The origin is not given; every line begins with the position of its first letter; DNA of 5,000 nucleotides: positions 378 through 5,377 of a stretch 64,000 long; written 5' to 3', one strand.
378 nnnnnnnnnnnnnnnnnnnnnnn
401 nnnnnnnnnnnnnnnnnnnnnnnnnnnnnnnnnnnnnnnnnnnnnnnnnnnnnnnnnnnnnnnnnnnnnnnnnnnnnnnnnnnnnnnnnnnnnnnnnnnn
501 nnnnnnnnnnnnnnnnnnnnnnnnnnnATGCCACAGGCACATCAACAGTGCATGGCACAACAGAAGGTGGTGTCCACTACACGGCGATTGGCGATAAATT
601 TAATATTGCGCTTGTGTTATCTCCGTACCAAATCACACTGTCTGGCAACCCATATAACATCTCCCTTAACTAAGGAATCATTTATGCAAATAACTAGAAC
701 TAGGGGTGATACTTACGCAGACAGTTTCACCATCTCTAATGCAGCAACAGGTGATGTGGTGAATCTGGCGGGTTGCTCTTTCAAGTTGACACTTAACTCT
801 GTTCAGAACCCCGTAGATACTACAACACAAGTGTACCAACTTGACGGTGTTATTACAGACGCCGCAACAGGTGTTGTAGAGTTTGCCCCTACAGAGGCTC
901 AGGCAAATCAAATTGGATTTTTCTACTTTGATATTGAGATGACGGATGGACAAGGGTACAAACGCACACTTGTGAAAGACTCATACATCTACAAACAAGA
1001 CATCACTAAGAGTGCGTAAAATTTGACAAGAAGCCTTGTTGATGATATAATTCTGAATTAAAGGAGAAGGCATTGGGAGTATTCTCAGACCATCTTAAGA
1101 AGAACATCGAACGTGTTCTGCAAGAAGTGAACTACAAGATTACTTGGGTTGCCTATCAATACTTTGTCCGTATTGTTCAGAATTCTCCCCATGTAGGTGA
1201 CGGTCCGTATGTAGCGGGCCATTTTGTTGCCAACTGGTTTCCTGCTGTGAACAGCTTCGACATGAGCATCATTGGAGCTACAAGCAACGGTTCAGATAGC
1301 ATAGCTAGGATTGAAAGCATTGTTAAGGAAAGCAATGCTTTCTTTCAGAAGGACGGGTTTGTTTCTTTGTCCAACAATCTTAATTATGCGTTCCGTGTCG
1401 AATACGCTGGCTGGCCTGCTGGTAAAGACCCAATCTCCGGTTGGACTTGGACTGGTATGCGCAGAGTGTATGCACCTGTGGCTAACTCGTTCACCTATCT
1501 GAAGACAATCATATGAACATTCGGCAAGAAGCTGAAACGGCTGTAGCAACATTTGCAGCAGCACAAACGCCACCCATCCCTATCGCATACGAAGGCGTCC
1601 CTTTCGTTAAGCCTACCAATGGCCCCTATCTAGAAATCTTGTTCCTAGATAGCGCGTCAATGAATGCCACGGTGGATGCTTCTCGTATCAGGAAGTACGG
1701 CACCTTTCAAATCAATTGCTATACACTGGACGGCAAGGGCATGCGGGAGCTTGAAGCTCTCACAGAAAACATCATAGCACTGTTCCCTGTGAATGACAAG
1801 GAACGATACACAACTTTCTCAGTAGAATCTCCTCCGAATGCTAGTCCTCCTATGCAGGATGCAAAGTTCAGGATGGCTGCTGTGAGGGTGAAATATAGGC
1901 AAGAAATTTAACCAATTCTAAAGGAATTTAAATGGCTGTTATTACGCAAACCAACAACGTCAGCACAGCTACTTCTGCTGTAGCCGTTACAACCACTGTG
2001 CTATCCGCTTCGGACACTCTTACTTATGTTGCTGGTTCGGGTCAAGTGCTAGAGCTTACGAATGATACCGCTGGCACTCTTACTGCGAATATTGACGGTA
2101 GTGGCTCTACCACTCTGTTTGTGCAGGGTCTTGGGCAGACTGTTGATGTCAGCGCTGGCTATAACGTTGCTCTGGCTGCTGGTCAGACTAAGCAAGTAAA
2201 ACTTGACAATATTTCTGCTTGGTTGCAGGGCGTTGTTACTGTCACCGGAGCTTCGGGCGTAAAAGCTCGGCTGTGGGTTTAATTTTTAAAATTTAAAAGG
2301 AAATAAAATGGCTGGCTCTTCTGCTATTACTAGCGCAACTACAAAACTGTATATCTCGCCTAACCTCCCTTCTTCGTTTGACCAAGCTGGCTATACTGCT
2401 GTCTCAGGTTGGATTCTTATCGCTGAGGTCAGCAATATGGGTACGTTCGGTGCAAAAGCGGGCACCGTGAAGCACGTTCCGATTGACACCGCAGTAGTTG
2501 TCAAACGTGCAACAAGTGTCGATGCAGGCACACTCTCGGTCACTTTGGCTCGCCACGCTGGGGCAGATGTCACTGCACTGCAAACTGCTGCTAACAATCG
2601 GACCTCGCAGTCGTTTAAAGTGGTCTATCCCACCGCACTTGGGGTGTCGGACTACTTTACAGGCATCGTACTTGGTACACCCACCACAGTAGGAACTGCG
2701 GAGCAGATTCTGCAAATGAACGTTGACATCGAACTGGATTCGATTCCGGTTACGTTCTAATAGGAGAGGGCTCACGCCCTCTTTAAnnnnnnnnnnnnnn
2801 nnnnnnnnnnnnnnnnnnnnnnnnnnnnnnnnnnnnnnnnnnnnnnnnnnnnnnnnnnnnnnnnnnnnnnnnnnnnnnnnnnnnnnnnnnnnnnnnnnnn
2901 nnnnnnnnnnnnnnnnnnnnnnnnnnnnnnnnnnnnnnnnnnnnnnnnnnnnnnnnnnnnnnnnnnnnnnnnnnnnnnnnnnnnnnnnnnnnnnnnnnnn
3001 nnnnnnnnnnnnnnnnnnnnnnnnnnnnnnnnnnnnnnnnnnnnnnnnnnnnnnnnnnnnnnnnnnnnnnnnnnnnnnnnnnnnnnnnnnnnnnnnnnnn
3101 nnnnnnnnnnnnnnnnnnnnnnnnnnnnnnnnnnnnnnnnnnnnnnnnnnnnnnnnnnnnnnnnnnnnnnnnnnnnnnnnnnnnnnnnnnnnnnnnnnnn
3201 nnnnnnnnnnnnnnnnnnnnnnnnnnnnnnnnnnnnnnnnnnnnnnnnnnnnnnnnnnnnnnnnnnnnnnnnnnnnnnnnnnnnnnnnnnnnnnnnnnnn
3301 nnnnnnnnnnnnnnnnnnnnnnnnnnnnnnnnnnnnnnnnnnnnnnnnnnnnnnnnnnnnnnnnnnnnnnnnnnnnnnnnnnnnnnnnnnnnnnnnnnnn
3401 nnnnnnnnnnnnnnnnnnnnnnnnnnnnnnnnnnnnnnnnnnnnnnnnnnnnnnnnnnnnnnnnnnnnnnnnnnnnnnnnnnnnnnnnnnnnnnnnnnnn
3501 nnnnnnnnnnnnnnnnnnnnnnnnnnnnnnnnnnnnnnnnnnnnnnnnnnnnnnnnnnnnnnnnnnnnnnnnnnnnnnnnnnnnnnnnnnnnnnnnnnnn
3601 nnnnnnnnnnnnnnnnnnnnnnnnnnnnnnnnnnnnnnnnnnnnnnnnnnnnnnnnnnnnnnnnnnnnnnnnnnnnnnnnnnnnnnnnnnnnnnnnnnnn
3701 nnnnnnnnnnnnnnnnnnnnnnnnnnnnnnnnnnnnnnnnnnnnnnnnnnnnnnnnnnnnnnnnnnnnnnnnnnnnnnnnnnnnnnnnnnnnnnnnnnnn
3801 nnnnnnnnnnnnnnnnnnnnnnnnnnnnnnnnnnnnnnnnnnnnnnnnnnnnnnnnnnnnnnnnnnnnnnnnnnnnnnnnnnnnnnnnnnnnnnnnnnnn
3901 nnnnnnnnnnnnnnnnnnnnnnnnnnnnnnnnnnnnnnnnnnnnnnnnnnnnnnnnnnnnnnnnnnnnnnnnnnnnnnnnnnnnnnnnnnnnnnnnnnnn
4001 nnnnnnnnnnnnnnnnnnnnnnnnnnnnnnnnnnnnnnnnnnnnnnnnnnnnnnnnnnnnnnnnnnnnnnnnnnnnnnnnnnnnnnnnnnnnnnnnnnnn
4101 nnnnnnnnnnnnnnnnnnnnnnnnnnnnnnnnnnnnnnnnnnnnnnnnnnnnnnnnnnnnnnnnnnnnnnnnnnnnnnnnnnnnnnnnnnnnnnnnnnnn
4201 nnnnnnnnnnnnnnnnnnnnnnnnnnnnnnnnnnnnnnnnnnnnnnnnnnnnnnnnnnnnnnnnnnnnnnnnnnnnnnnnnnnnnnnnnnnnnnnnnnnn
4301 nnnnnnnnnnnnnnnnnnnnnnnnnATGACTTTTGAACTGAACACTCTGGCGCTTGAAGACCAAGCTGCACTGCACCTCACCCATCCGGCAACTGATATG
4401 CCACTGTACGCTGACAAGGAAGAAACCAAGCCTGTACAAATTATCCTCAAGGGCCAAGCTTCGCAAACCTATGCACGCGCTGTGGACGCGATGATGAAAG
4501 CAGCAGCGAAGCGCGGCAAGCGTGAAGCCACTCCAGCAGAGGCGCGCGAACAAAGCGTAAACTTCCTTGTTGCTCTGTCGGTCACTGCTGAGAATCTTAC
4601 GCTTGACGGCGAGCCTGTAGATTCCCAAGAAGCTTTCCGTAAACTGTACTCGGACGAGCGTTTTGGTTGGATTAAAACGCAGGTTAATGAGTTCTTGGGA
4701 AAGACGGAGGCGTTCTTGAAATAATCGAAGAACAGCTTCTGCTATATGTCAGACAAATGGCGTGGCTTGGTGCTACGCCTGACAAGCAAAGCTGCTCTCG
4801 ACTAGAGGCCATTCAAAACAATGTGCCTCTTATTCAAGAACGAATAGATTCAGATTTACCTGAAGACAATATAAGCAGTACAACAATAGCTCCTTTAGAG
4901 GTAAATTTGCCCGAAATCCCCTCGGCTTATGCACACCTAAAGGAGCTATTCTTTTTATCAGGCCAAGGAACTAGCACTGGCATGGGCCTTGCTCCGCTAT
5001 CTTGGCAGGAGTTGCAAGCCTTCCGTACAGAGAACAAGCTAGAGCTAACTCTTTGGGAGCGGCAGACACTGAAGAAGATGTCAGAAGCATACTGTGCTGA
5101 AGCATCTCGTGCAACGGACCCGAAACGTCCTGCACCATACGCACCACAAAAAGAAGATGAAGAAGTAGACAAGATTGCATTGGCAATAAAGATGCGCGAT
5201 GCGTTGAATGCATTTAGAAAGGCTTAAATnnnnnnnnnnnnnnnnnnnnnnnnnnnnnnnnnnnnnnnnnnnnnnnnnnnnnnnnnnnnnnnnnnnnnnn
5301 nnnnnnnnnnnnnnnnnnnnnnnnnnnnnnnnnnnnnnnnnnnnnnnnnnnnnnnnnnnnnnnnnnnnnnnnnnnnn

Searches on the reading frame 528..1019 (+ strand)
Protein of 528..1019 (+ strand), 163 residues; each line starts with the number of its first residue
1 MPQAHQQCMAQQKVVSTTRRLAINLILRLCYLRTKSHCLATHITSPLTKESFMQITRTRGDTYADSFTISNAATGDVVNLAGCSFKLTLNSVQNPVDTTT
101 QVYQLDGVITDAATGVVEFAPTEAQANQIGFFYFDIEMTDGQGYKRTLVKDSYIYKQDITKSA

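Call 48: search_protein_families(library=phrogs, proteins=[window:528-1019:+], max_evalue=0.0001)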
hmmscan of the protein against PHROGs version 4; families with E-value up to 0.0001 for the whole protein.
window:528-1019:+ (163 aa): 1 family
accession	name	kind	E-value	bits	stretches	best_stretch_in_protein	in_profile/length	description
phrog_1084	-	unknown function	2e-11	45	1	54-161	9-116/123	unknown function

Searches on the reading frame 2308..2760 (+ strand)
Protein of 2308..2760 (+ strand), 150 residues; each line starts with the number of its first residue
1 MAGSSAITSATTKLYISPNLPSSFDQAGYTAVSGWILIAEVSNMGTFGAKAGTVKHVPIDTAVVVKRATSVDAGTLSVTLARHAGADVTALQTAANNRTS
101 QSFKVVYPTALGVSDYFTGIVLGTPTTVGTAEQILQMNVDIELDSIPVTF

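Call 48: search_protein_families(library=phrogs, proteins=[window:2308-2760:+], max_evalue=0.0001)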
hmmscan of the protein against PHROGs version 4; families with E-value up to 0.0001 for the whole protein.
window:2308-2760:+ (150 aa): 1 family
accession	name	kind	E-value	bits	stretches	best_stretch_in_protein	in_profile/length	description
phrog_158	-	tail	1.4e-11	45.5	1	4-149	14-158/376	major tail protein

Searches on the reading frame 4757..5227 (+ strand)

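Call 48: search_protein_families(library=phrogs, proteins=[window:4757-5227:+], max_evalue=0.0001)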
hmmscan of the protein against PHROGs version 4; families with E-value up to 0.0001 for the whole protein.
window:4757-5227:+ (156 aa): 2 families
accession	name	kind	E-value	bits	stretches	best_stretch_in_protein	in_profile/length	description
phrog_18915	-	unknown function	2.9e-12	48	1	50-138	39-124/135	-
phrog_4966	-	unknown function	1.1e-05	25.9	1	42-123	226-307/311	-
